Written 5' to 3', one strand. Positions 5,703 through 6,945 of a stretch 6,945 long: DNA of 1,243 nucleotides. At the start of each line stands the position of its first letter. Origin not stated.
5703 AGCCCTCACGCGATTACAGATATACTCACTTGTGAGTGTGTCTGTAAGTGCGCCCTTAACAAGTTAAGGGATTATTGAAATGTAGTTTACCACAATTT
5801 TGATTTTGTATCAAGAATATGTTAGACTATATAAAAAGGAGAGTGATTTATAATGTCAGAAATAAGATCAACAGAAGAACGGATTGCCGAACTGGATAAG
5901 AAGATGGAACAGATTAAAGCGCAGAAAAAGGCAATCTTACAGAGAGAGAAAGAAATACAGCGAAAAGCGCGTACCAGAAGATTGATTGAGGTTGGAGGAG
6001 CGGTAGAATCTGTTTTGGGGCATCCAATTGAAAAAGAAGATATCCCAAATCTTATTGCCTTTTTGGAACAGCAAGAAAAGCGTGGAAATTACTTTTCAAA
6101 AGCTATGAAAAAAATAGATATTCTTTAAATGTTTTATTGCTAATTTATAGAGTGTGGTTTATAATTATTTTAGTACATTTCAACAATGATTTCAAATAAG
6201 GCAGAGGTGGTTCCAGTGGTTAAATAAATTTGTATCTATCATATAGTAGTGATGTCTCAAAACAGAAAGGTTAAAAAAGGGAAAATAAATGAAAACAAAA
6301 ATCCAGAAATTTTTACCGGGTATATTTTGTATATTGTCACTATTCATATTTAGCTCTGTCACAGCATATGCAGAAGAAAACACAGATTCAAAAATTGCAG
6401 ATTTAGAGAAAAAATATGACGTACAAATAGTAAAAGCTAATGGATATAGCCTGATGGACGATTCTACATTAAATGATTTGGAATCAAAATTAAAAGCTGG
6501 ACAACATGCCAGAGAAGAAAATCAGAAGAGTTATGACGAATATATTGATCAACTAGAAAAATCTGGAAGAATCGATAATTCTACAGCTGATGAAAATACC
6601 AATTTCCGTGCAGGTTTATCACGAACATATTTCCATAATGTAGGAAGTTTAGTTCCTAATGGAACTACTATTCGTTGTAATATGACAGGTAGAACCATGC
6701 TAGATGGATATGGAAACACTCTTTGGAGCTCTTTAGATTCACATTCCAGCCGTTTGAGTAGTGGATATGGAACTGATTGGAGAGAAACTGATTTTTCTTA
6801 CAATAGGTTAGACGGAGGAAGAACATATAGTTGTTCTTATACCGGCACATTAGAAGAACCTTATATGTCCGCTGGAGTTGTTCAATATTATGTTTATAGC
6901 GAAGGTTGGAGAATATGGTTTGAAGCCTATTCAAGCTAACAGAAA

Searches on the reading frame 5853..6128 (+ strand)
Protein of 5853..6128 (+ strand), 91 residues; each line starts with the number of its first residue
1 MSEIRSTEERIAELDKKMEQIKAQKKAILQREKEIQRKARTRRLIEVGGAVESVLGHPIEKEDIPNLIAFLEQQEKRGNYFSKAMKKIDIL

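Call 3: search_protein_families(library=pfam, proteins=[window:5853-6128:+], max_evalue=0.01)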
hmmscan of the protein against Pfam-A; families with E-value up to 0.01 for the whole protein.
window:5853-6128:+ (91 aa): 3 families
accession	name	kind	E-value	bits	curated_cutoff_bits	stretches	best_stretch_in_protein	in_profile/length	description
PF12958.12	DUF3847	-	2.2e-08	34.5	40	1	10-67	8-67/81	Protein of unknown function (DUF3847)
PF15814.10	FAM199X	-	0.0014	18.3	27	1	3-47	251-295/320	Protein family FAM199X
PF06412.16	TraD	-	0.0047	17.2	22.3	1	36-54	3-21/62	Conjugal transfer protein TraD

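Call 50: search_protein_families(library=ncbifam, proteins=[window:5853-6128:+], max_evalue=0.01)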
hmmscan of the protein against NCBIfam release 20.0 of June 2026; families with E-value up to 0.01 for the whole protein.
window:5853-6128:+ (91 aa): 2 families
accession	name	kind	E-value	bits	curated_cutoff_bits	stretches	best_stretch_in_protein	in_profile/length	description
TIGR02977.1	phageshock_pspA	equivalog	0.00095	18.9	242.95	1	3-48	114-159/219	phage shock protein PspA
TIGR02231.1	TIGR02231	subfamily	0.005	15.6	112.6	1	5-81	67-142/524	mucoidy inhibitor MuiA family protein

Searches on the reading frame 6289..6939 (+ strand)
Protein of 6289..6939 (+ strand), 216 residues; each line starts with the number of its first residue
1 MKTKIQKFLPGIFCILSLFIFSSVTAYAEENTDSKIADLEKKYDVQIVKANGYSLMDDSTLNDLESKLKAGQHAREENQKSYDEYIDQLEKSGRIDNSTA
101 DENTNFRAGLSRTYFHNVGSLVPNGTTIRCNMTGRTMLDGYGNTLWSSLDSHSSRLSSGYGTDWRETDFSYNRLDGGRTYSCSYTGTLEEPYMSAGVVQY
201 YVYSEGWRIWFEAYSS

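Call 3: search_protein_families(library=pfam, proteins=[window:6289-6939:+], max_evalue=0.01)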
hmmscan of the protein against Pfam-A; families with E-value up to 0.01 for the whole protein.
window:6289-6939:+ (216 aa): 0 families

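Call 50: search_protein_families(library=ncbifam, proteins=[window:6289-6939:+], max_evalue=0.01)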
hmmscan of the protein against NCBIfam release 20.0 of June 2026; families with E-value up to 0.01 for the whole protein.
window:6289-6939:+ (216 aa): 1 family
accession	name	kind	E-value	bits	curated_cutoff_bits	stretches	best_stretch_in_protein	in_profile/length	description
NF040904.1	PhrA_Strep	subfamily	0.0083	16.3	40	0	2-48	4-42/56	PhrA family quorum-sensing system peptide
